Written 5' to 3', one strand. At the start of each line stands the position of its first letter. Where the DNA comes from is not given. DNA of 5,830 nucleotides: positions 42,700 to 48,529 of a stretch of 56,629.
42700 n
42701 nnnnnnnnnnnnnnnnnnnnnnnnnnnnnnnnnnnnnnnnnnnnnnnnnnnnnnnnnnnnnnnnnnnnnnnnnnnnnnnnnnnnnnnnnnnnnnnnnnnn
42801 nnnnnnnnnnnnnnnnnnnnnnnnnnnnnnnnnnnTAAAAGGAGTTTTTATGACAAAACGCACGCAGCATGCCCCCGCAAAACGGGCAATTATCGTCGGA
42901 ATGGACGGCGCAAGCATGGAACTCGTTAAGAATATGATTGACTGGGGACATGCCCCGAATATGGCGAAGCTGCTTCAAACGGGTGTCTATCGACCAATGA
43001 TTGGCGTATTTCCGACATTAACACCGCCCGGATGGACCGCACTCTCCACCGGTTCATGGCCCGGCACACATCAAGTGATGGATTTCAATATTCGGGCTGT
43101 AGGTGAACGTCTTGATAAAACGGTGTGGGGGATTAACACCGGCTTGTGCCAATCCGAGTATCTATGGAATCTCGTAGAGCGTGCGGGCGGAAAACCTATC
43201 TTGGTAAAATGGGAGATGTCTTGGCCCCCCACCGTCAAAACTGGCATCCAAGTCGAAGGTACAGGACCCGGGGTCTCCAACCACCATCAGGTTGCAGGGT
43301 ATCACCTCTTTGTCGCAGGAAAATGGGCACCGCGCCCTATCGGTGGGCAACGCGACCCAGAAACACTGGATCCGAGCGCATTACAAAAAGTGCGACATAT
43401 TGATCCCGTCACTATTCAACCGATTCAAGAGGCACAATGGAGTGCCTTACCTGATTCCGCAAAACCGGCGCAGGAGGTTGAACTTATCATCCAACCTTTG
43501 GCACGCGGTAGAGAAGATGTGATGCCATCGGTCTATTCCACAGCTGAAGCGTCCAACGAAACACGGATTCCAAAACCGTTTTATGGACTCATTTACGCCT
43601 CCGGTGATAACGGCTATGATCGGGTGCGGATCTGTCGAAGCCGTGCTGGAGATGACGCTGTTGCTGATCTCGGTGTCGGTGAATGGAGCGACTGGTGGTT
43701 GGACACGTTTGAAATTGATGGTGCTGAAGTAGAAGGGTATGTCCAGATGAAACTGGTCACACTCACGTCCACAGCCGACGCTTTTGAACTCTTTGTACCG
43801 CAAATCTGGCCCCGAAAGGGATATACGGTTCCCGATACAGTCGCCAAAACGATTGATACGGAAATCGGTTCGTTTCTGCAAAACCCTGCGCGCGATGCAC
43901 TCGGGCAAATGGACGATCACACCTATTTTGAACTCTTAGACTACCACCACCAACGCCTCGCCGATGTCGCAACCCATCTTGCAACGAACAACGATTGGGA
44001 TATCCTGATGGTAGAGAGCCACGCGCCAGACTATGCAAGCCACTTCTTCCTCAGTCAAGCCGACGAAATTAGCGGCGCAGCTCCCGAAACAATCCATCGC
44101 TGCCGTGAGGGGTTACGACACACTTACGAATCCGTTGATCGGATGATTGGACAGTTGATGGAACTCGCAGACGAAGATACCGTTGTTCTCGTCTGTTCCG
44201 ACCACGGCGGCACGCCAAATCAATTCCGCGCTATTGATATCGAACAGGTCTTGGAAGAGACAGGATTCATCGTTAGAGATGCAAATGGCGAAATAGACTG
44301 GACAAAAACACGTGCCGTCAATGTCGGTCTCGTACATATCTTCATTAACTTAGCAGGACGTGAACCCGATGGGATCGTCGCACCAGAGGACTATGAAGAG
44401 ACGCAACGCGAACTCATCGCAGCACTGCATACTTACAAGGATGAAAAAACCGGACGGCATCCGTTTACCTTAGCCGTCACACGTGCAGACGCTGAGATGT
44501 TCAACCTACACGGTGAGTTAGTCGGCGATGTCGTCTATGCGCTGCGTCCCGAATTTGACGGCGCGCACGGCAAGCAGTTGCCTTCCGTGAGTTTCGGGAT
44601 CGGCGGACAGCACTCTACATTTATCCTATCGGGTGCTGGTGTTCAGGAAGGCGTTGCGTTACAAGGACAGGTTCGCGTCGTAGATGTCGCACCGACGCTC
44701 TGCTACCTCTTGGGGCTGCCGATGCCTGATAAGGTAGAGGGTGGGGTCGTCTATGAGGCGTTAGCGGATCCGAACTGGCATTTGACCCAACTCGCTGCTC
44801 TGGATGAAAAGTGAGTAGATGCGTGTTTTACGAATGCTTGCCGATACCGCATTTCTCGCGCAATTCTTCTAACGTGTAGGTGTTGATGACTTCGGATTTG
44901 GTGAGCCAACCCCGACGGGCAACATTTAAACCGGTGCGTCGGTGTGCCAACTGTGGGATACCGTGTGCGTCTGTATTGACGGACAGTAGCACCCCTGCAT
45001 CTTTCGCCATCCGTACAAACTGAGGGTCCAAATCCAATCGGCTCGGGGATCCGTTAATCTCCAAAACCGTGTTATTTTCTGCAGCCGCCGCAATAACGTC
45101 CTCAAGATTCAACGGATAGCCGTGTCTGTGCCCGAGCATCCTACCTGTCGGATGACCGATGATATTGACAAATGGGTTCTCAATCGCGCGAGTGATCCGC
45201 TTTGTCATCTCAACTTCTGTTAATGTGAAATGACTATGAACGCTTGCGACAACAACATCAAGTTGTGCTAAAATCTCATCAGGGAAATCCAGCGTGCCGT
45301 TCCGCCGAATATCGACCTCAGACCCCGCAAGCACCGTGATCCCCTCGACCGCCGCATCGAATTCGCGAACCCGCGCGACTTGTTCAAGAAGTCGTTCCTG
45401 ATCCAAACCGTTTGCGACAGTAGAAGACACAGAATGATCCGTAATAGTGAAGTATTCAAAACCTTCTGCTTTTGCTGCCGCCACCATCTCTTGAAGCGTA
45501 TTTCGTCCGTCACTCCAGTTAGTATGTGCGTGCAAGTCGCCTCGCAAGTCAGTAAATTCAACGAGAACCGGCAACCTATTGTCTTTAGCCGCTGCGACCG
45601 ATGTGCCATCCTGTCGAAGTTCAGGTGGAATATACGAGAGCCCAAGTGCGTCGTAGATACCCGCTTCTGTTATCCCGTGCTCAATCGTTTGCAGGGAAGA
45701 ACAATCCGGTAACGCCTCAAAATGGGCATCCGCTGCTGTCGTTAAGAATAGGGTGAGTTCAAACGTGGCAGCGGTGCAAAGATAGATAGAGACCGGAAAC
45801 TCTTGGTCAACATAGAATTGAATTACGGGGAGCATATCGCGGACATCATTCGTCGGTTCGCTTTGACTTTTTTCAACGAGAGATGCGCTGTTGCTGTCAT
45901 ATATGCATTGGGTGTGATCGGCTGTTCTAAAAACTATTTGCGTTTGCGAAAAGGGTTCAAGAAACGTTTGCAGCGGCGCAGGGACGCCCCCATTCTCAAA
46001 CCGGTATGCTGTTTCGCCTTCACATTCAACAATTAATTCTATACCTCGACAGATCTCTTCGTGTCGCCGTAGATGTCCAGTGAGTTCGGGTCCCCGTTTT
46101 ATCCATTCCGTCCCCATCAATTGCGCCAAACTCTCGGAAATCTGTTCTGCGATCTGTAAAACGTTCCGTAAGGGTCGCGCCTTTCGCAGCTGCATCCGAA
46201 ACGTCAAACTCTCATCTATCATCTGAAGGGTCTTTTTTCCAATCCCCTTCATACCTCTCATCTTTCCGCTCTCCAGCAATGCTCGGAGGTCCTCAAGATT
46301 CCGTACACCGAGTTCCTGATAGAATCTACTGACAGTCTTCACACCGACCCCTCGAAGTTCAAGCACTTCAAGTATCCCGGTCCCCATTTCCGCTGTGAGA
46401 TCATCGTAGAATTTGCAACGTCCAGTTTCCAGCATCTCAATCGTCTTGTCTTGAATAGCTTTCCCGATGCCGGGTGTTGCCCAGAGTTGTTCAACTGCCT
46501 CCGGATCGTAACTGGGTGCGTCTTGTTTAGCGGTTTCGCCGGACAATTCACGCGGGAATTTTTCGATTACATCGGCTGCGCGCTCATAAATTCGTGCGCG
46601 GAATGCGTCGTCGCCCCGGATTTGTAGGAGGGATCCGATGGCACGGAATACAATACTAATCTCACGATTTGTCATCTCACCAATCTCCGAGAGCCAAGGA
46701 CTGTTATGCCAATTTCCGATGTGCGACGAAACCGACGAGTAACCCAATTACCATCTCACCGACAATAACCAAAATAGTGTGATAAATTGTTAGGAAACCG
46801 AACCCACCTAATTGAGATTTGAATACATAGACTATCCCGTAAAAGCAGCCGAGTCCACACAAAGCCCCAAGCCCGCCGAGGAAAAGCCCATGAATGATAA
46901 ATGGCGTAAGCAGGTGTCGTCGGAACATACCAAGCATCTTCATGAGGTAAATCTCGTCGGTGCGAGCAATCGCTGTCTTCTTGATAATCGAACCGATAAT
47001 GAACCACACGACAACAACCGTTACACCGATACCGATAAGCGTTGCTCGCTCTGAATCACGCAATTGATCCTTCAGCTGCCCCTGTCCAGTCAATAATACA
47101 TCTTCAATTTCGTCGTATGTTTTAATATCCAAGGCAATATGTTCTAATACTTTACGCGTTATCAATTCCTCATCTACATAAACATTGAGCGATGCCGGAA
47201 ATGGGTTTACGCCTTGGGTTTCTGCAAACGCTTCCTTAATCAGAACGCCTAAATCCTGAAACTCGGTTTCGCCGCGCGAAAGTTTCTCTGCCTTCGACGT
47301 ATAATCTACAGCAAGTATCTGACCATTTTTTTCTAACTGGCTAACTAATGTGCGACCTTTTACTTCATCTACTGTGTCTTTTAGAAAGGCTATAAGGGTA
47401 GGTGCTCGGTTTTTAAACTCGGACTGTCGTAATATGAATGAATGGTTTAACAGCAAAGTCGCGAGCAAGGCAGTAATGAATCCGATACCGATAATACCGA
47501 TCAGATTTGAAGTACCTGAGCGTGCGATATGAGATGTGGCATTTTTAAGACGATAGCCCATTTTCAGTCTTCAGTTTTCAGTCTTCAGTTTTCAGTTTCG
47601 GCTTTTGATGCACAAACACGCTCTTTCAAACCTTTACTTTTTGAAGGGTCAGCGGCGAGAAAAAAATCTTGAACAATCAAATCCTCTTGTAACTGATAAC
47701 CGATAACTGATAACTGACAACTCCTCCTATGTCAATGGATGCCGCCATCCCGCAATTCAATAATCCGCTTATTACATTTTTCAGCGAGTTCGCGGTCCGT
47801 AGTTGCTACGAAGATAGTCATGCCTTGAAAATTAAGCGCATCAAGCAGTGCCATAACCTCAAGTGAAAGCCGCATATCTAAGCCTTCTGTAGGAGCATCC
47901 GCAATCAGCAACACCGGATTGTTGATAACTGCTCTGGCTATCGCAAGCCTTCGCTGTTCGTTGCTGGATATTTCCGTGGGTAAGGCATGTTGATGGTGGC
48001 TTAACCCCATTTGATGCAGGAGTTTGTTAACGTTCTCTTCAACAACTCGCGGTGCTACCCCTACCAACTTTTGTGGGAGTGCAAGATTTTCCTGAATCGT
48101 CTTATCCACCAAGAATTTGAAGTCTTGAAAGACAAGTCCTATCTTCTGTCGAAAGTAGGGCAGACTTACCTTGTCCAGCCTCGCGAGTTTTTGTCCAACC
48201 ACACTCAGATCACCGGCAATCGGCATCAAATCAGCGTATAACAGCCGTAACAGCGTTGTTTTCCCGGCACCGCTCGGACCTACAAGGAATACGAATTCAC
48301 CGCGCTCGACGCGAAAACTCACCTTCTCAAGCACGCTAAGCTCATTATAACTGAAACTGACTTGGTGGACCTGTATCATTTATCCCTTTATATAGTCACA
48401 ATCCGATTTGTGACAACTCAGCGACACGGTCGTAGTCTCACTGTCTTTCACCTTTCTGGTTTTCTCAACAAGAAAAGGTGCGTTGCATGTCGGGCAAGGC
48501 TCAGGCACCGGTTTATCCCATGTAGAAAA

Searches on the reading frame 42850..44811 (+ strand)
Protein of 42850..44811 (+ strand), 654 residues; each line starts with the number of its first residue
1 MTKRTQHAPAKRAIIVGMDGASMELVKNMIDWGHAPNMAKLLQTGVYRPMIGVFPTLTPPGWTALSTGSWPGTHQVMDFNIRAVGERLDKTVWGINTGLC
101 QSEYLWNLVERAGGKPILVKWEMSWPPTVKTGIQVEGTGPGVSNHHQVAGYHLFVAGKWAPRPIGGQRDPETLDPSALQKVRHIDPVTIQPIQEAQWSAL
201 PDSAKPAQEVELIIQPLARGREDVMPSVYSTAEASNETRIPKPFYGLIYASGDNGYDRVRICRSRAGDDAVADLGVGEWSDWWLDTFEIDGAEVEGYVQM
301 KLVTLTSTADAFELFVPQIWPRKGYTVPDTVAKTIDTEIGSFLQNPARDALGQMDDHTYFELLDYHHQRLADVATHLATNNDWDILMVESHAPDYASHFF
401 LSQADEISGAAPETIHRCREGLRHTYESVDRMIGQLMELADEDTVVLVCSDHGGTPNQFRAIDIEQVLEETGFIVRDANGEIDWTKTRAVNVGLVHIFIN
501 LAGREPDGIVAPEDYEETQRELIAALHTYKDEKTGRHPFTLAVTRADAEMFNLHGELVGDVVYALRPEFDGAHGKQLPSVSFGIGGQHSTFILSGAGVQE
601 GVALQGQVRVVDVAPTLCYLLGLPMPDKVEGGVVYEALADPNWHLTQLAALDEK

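Call 38: search_protein_families(library=pfam, proteins=[window:42850-44811:+], max_evalue=0.001)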
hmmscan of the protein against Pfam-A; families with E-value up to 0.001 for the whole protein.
window:42850-44811:+ (654 aa): 1 family
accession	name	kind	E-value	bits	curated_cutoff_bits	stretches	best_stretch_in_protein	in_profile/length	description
PF01663.27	Phosphodiest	-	9.6e-38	131.1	23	2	315-576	120-328/342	Type I phosphodiesterase / nucleotide pyrophosphatase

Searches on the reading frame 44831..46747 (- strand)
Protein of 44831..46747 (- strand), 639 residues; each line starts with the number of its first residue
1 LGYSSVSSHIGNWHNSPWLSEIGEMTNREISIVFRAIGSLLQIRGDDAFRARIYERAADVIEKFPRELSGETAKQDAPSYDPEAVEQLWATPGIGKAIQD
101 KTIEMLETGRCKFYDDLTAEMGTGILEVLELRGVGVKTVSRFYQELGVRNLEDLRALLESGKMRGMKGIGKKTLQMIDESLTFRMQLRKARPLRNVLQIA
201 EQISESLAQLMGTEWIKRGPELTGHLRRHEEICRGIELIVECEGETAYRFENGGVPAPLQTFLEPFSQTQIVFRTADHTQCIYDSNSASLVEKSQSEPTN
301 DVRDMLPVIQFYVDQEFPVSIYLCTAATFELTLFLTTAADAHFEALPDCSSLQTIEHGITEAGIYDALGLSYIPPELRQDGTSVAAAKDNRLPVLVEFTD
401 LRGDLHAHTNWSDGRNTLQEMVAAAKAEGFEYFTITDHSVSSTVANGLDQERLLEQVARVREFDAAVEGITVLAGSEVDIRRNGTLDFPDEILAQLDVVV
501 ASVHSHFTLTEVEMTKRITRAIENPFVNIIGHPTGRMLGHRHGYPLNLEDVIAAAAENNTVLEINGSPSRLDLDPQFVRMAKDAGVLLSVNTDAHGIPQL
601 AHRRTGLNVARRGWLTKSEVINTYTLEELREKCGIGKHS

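Call 38: search_protein_families(library=pfam, proteins=[window:44831-46747:-], max_evalue=0.001)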
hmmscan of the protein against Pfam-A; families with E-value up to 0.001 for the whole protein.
window:44831-46747:- (639 aa): 5 families
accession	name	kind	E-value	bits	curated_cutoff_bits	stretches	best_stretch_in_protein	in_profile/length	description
PF14716.13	HHH_8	-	4.1e-15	56.3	30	1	25-111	1-73/73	Helix-hairpin-helix domain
PF02811.25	PHP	-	5.4e-11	43.5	26.4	1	404-536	1-132/164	PHP domain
PF14520.12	HHH_5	-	6.6e-06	27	27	1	126-177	2-51/57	Helix-hairpin-helix domain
PF14791.11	DNA_pol_B_thumb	-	0.00025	21.3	25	1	359-379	43-63/63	DNA polymerase beta thumb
PF10391.15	DNA_pol_lambd_f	-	0.00027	21.1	29.8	0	133-156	8-30/51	Fingers domain of DNA polymerase lambda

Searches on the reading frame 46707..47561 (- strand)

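Call 38: search_protein_families(library=pfam, proteins=[window:46707-47561:-], max_evalue=0.001)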
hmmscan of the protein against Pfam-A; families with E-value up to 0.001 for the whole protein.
window:46707-47561:- (285 aa): 2 families
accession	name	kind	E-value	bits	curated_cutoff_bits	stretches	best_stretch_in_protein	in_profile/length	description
PF18075.7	FtsX_ECD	-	1.2e-08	35.9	23.5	1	58-155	5-96/96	FtsX extracellular domain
PF02687.27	FtsX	-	3.9e-07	30.6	25.5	1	177-284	3-115/120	FtsX-like permease C-terminal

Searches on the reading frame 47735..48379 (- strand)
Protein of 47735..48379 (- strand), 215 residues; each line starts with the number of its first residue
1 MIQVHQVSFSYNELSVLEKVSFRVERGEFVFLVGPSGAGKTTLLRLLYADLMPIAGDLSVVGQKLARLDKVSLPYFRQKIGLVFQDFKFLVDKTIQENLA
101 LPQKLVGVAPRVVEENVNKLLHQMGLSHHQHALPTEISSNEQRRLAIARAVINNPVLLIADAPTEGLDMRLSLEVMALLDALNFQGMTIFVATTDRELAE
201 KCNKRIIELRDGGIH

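Call 38: search_protein_families(library=pfam, proteins=[window:47735-48379:-], max_evalue=0.001)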
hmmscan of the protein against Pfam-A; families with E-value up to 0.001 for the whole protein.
window:47735-48379:- (215 aa): 5 families
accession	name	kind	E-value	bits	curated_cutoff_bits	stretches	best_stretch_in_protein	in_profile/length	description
PF00005.33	ABC_tran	-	1e-29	104.3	25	1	17-164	1-136/137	ABC transporter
PF13191.12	AAA_16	-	6.4e-05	24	32.6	1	23-51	18-48/167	AAA ATPase domain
PF20720.3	nSTAND3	-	0.00025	21.2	27.2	1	17-58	7-48/155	Novel STAND NTPase 3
PF13671.12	AAA_33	-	0.00054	20.7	27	0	30-52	2-24/143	AAA domain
PF13401.12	AAA_22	-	0.00088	20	27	0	27-51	5-29/130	AAA domain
